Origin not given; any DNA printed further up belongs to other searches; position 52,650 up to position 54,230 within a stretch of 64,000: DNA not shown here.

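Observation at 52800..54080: Isocitrate dehydrogenase fused to a 95-residue Lys/Ala/Gly-rich histone-H1-like N-terminal tail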

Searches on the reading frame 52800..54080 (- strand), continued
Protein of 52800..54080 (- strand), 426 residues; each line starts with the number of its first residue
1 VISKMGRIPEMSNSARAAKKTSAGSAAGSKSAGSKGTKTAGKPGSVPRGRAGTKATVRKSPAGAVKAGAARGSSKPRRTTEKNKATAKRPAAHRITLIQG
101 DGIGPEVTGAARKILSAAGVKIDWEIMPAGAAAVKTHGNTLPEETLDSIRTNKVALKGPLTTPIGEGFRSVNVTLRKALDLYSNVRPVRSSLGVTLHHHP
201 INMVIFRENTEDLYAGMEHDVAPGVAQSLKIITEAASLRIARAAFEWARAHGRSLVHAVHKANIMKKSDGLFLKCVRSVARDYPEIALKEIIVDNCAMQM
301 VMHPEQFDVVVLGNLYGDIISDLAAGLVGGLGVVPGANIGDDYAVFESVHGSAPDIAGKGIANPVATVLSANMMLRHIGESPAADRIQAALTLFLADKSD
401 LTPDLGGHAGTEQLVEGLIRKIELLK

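Call 18: find_encoding_contigs(protein=P0122, flank=3000, max_places=4)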
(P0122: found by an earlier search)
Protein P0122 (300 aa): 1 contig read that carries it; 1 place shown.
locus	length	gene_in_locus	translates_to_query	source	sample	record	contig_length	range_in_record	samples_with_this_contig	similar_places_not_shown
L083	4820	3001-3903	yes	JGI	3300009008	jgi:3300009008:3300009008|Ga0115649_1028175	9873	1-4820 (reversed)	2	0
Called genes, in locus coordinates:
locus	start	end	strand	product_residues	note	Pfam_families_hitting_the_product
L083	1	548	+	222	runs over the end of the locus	PF04542:Sigma70_r2 (weak), PF08281:Sigma70_r4_2, PF04545:Sigma70_r4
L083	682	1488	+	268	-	-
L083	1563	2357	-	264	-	-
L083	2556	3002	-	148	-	-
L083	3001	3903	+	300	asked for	PF00180:Iso_dh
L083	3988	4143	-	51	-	-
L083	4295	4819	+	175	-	?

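Call 33: search_solved_structures(query=window:52800-54050:-, max_evalue=1e-40, show_alignments=1)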
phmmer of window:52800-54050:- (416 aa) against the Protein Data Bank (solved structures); distinct sequences matched with E-value up to 1e-40: 78 (the best 60 are shown).
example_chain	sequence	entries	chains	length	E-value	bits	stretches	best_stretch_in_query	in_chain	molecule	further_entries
6lky_A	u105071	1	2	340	1.4e-110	373.2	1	83-412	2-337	Putative isocitrate dehydrogenase, NAD-dependent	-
6m3s_A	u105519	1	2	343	2.7e-102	345.9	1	83-404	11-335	Isocitrate dehydrogenase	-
6ltf_A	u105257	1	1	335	2.8e-102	345.9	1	84-404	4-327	Isocitrate dehydrogenase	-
6l57_A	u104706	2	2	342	3.9e-98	332.2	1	83-413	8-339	Isocitrate dehydrogenase [NAD] subunit alpha, mitochondrial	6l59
6kde_A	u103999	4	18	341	4e-98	332.2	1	83-413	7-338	Isocitrate dehydrogenase [NAD] subunit alpha, mitochondrial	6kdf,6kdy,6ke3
7ce3_A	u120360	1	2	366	4e-98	332.2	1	82-413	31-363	Isocitrate dehydrogenase [NAD] subunit alpha, mitochondrial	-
5gre_A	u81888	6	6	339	4.3e-98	332.1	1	83-413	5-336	Isocitrate dehydrogenase [NAD] subunit alpha, mitochondrial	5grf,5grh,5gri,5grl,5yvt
8grb_B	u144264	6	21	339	3e-97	329.3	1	83-413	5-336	Isocitrate dehydrogenase [NAD] subunit alpha, mitochondrial | Human IDH3 alpha subunit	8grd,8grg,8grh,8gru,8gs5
2d1c_A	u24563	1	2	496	2e-93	316.7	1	69-409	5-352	Isocitrate dehydrogenase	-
3blv_B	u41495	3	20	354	2.7e-91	309.7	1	73-411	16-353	Isocitrate dehydrogenase [NAD] subunit 2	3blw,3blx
3asj_A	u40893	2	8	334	7.7e-91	308.2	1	82-412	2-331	Homoisocitrate dehydrogenase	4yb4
1x0l_A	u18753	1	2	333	1.1e-90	307.7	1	82-412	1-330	Homoisocitrate dehydrogenase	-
3ah3_A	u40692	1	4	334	2.5e-89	303.3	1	82-412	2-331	Homoisocitrate dehydrogenase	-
6l57_B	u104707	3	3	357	1.3e-81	277.9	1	76-415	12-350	Isocitrate dehydrogenase [NAD] subunit gamma, mitochondrial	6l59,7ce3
5gre_B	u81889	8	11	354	1.3e-81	277.8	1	76-415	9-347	Isocitrate dehydrogenase [NAD] subunit gamma, mitochondrial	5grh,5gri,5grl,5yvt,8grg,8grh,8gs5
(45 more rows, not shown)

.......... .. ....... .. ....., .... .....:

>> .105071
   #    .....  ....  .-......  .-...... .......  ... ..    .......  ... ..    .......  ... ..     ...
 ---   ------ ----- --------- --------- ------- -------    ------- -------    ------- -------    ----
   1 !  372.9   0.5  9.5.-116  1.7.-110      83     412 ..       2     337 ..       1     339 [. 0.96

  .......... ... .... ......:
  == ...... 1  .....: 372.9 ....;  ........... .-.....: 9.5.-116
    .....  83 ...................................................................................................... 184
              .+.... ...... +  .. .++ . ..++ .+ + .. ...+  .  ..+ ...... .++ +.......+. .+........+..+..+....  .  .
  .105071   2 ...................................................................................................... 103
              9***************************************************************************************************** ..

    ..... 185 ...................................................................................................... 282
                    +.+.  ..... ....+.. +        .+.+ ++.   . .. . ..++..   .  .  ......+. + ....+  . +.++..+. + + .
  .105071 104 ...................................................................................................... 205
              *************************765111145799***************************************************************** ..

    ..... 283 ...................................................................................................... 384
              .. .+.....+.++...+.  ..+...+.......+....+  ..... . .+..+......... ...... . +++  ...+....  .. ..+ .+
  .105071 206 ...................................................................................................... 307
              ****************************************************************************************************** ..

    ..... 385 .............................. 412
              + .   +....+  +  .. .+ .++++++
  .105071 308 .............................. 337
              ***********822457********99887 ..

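Call 40: find_encoding_contigs(protein=P0095, flank=3000, max_places=3)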
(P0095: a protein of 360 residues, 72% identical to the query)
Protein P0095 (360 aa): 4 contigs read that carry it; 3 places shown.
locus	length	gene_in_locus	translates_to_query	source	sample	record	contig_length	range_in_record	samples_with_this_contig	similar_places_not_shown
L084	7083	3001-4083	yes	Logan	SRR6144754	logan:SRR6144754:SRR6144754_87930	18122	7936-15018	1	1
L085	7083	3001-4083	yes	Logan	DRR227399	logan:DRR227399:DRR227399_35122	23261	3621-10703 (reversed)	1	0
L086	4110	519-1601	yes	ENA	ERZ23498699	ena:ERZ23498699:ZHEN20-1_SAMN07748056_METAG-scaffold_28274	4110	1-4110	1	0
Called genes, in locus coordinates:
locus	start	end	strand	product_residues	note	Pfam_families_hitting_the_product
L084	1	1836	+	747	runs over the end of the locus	-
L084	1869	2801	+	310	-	-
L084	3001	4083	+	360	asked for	PF00180:Iso_dh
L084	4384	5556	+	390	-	PF13365:Trypsin_2, PF00089:Trypsin (weak)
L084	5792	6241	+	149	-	-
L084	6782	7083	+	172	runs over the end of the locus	-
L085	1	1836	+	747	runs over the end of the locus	-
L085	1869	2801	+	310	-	-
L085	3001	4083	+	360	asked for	PF00180:Iso_dh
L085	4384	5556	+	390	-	PF13365:Trypsin_2, PF00089:Trypsin (weak)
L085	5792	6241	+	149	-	-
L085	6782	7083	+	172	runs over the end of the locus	-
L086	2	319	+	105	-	?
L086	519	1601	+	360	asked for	PF00180:Iso_dh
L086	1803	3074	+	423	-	PF13365:Trypsin_2, PF00089:Trypsin (weak)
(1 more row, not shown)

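Call 41: find_encoding_contigs(protein=P0125, flank=3000, max_places=3)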
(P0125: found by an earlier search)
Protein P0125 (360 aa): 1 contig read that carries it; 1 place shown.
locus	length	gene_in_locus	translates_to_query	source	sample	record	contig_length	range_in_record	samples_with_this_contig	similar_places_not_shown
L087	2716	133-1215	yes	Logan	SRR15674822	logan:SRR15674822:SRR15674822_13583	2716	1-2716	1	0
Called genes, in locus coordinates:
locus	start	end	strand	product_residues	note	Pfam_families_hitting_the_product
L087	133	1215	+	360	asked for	PF00180:Iso_dh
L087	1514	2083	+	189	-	-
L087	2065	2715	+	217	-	?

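Call 42: find_encoding_contigs(protein=P0124, flank=3000, max_places=3)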
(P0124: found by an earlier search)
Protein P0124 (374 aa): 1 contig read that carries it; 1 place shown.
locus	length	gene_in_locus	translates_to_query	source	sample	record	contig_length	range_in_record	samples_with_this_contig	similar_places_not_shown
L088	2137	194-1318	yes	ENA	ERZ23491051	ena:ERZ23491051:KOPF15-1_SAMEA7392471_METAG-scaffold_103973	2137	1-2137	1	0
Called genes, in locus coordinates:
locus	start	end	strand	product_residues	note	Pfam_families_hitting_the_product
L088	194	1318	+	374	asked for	PF00180:Iso_dh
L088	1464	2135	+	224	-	?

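Call 43: find_encoding_contigs(protein=P0096, flank=3000, max_places=3)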
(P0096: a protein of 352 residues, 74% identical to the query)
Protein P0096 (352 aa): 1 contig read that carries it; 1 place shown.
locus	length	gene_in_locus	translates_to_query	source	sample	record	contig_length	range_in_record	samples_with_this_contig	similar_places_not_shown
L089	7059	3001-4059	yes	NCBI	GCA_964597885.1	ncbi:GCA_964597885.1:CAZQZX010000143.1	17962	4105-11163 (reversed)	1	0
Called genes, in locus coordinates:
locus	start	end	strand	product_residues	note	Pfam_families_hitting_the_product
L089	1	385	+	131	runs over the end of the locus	PF00392:GntR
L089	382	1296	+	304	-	-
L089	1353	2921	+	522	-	-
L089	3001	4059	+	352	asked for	PF00180:Iso_dh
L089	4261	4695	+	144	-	-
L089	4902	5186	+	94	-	PF09527:ATPase_gene1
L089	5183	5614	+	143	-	-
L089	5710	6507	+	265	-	PF00119:ATP-synt_A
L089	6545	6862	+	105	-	PF00137:ATP-synt_C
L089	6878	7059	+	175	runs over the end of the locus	PF05405:Mt_ATP-synt_B (faint), PF00430:ATP-synt_B, PF16999:V-ATPase_G_2 (weak)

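Call 45: predict_structure(alignment_id=A3)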
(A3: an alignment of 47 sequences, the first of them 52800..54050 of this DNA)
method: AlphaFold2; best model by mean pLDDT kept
length: 416 residues; sequences in the alignment: 47
mean_pLDDT: 72.0   pTM: 0.66
mean pLDDT of the five models: 72.0, 69.4, 65.4, 65.3, 63.3
residues with pLDDT >= 90: 105; 70-90: 126; 50-70: 103; < 50: 82
segments of 3 or more residues with pLDDT < 50: 2-5, 11-21, 27-31, 33-35, 49-59, 183-188, 202-206, 209-219, 318-322
pLDDT, mean of each block of 10 residues (from residue 1): 49 43 47 46 47 45 52 61 90 78 94 93 86 96 90 64 81 65 48 69 49 41 77 91 89 73 93 96 64 74 64 49 68 83 53 83 91 91 86 83 94 94
secondary structure, 60 per line:
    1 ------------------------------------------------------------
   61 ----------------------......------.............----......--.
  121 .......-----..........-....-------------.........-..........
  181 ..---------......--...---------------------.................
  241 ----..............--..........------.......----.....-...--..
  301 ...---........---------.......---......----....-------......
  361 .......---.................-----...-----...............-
elements in order: E83-88 H95-107 E112-117 H120-127 H133-142 E144-147 H161-169 E171-179 E192-197 H224-240 E245-251 H252-258 H261-270 E277-283 H288-292 E299-303 H307-314 E324-330 E334-339 H344-347 H355-367 H371-387 H401-415

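Call 64: find_encoding_contigs(protein=P0121, flank=2000, max_places=10)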
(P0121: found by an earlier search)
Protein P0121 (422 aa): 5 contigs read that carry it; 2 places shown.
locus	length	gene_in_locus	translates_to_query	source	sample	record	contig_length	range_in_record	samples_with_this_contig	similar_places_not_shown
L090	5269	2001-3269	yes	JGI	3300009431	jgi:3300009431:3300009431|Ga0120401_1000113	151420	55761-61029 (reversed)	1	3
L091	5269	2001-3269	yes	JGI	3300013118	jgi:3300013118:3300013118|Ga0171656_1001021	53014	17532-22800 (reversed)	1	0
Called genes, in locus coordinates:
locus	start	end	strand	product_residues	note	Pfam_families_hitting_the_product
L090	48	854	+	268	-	-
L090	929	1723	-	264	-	-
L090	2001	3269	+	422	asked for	PF00180:Iso_dh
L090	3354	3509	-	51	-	-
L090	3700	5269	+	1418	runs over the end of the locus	PF00082:Peptidase_S8, PF13620:CarboxypepD_reg, PF13715:CarbopepD_reg_2 (weak), PF13620:CarboxypepD_reg, PF07610:DUF1573 (weak), PF22544:HYDIN_VesB_CFA65-like_Ig (weak)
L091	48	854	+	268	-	-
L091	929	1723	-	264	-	-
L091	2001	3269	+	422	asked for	PF00180:Iso_dh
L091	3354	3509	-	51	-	-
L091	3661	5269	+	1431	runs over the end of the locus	PF00082:Peptidase_S8, PF13620:CarboxypepD_reg, PF13715:CarbopepD_reg_2 (weak), PF13620:CarboxypepD_reg, PF07610:DUF1573 (weak), PF22544:HYDIN_VesB_CFA65-like_Ig (weak)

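Call 65: find_encoding_contigs(protein=P0123, flank=2000, max_places=5)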
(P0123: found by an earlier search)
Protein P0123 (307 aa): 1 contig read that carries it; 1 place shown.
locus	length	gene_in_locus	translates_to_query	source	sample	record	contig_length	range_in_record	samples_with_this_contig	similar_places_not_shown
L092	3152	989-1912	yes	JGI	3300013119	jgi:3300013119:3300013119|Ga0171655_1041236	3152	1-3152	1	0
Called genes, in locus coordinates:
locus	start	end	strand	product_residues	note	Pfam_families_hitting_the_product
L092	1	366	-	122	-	?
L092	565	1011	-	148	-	-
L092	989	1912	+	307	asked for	PF00180:Iso_dh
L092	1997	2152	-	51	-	-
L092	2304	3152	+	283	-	?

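Call 70: search_protein_families(library=pfam, proteins=[P0002], max_evalue=0.001)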
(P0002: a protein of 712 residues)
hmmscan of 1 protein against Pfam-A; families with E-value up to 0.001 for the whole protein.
P0002 (712 aa): 1 family
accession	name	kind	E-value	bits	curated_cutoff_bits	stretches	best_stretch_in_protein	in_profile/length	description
PF00180.25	Iso_dh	-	3.3e-174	579.5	27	2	4-327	1-347/348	Isocitrate/isopropylmalate dehydrogenase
